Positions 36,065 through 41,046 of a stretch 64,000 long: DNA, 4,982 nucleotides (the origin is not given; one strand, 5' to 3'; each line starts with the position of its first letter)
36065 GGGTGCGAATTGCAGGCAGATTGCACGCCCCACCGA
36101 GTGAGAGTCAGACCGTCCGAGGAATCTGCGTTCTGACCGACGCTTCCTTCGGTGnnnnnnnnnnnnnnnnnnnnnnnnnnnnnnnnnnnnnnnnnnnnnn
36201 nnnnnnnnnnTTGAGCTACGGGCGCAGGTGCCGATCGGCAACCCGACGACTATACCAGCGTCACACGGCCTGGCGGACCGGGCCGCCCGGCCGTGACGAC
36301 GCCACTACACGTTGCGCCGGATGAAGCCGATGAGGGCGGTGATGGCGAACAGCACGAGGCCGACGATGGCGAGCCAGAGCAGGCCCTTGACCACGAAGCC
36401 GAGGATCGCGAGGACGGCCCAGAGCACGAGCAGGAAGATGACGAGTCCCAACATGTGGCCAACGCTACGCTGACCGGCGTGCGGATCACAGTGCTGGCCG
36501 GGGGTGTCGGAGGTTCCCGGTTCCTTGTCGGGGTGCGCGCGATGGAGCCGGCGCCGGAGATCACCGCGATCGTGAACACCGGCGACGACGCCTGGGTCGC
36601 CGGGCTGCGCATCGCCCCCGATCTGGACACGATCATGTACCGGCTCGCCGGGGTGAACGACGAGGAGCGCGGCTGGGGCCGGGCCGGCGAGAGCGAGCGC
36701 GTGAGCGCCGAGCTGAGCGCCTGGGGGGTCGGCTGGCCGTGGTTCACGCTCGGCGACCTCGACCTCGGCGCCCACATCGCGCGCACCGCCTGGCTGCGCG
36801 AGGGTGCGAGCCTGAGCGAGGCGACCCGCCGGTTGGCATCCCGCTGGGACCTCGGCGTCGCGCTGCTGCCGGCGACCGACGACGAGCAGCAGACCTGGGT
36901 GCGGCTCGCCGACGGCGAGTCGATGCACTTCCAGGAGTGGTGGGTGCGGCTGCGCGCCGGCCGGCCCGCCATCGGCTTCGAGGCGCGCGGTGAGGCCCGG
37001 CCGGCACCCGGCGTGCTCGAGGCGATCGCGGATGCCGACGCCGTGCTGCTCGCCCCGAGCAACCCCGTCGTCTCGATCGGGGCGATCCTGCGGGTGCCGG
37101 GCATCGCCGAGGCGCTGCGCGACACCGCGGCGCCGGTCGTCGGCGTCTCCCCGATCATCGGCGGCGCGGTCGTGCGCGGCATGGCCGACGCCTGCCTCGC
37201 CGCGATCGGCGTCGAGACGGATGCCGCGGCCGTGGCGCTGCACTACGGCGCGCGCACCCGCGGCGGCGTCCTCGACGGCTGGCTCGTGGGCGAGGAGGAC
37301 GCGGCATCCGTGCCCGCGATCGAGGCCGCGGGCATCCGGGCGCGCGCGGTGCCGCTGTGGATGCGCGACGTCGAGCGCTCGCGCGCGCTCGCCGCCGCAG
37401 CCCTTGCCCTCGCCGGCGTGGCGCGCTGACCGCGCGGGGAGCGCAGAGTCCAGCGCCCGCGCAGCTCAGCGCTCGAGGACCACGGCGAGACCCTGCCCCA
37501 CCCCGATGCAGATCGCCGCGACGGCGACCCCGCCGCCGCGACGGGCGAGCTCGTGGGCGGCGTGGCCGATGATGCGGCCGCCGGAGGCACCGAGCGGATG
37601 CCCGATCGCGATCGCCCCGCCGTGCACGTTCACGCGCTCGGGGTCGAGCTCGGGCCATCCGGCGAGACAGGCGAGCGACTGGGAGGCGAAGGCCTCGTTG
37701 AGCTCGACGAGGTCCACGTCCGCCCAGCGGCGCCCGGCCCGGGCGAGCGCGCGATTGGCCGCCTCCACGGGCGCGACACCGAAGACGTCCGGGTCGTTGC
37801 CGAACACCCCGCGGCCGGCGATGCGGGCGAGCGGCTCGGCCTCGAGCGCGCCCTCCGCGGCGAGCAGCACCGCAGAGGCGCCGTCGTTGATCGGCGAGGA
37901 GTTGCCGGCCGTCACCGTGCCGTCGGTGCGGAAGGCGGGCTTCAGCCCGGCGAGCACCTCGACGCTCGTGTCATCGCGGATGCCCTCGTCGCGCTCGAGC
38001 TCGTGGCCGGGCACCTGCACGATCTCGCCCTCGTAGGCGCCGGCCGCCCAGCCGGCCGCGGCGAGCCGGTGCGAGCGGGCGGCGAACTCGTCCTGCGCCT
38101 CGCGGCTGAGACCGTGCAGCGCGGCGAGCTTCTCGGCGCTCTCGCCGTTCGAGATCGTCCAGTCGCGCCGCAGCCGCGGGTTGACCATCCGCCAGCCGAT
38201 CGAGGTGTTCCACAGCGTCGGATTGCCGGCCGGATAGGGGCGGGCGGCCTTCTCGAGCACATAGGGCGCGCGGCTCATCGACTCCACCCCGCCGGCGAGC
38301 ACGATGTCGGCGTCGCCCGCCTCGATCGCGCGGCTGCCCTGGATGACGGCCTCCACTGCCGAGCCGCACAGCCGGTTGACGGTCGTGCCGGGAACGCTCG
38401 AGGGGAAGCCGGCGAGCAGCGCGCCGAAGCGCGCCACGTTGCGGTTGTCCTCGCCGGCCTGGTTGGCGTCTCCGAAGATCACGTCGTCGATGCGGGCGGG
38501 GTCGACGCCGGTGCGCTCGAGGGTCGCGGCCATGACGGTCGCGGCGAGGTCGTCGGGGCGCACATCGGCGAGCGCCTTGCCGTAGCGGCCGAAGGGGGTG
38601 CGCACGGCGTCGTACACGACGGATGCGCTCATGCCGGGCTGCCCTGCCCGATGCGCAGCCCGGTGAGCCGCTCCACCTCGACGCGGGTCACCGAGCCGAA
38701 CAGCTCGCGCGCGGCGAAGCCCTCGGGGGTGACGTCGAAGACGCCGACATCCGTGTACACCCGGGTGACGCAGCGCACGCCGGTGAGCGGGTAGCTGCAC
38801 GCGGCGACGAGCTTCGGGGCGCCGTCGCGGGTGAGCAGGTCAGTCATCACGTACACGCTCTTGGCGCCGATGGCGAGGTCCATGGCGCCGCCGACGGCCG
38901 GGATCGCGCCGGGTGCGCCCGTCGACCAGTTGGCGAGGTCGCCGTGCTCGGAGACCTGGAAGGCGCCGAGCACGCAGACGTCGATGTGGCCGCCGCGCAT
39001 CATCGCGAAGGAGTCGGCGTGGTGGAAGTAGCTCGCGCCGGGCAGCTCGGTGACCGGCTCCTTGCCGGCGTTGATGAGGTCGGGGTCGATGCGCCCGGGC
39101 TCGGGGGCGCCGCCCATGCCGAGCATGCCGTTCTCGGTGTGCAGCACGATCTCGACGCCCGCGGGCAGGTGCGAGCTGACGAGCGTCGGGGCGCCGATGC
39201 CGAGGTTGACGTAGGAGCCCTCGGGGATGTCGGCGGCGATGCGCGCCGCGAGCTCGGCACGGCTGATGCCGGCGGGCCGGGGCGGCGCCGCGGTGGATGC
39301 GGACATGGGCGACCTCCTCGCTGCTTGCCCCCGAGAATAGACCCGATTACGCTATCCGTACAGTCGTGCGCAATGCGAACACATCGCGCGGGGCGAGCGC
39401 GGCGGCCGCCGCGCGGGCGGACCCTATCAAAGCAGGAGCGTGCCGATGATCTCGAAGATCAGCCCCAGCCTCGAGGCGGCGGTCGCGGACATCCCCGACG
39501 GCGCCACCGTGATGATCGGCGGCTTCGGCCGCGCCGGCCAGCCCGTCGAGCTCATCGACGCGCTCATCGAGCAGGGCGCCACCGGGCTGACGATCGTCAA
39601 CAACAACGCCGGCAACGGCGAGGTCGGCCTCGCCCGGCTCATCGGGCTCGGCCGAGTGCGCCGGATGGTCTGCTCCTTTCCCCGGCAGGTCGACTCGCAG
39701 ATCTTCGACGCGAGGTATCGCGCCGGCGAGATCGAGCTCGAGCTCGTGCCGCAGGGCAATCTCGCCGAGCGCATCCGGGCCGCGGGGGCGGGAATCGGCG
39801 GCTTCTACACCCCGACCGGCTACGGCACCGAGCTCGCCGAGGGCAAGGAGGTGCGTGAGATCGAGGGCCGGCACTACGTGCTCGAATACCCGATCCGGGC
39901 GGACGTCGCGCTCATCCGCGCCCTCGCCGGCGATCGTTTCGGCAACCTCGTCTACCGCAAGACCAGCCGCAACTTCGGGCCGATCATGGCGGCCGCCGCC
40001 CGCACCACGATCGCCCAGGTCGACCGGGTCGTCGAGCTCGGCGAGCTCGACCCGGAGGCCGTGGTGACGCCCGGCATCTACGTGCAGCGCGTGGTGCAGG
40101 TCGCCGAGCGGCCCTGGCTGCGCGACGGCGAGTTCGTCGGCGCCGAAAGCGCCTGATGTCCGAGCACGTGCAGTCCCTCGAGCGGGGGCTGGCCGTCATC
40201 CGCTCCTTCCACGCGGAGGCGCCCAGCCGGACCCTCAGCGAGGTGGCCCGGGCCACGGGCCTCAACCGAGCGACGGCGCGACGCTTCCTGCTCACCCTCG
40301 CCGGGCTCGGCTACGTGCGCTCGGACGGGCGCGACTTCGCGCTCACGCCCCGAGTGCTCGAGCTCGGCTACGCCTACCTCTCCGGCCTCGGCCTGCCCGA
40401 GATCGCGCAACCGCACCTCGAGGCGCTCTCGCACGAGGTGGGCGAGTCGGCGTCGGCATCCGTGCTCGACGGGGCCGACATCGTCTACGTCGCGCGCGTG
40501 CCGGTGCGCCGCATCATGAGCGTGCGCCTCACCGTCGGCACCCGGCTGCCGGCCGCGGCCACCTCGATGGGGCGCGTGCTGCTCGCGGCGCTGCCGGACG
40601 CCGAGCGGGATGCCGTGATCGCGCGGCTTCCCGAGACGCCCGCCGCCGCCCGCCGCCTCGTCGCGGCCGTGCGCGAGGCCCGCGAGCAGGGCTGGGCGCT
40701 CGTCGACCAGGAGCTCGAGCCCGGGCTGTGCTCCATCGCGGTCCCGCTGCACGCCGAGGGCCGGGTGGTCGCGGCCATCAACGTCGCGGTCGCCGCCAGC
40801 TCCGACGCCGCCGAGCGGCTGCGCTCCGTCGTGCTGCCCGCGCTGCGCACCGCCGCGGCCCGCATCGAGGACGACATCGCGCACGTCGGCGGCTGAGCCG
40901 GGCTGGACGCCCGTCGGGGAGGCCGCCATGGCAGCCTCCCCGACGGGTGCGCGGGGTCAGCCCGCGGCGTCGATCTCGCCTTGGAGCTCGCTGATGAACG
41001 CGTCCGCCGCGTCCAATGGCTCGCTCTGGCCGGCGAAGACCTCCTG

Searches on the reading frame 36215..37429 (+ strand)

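Call 35: search_protein_families(library=pfam, proteins=[window:36215-37429:+], max_evalue=0.0001)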
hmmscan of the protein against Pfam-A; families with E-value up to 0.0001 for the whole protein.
window:36215-37429:+ (404 aa): 1 family
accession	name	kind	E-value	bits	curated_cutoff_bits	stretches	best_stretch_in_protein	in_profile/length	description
PF01933.23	CofD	-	8.2e-54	183.2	30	1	91-361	1-252/290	2-phospho-L-lactate transferase CofD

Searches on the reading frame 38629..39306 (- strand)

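Call 35: search_protein_families(library=pfam, proteins=[window:38629-39306:-], max_evalue=0.0001)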
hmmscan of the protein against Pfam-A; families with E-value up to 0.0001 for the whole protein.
window:38629-39306:- (225 aa): 1 family
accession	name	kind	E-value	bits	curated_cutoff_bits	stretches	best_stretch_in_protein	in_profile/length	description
PF01144.29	CoA_trans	-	7.5e-41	140.3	23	1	18-196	3-197/217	Coenzyme A transferase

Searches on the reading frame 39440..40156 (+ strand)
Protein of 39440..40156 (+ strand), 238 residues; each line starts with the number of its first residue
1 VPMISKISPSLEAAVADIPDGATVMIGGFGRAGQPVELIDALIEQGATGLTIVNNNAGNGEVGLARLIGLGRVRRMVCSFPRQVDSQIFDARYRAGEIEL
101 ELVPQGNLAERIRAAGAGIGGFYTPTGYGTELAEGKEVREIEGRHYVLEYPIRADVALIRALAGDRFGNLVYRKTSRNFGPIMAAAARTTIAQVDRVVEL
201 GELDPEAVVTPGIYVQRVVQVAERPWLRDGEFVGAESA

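Call 35: search_protein_families(library=pfam, proteins=[window:39440-40156:+], max_evalue=0.0001)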
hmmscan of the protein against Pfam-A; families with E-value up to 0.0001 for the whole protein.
window:39440-40156:+ (238 aa): 1 family
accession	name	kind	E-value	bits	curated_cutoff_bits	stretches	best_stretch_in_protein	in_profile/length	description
PF01144.29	CoA_trans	-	2.4e-71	240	23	1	10-220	3-216/217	Coenzyme A transferase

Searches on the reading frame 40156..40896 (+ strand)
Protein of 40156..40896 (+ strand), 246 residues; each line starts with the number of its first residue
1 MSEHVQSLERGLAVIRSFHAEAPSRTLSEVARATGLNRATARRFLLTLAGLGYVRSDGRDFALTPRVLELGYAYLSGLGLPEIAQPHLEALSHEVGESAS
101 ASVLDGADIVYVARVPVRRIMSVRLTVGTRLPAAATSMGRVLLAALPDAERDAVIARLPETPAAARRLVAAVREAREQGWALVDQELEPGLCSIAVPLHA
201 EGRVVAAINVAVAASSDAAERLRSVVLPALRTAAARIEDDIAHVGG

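Call 35: search_protein_families(library=pfam, proteins=[window:40156-40896:+], max_evalue=0.0001)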
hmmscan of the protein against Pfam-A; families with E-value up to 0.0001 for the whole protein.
window:40156-40896:+ (246 aa): 2 families
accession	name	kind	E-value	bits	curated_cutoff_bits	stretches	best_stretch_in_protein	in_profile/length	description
PF01614.24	IclR_C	-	7.5e-32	110.7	24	1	73-237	2-172/174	Bacterial transcriptional regulator IclR C-terminal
PF09339.16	HTH_IclR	-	2.9e-14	53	22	1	7-58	1-52/52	IclR helix-turn-helix domain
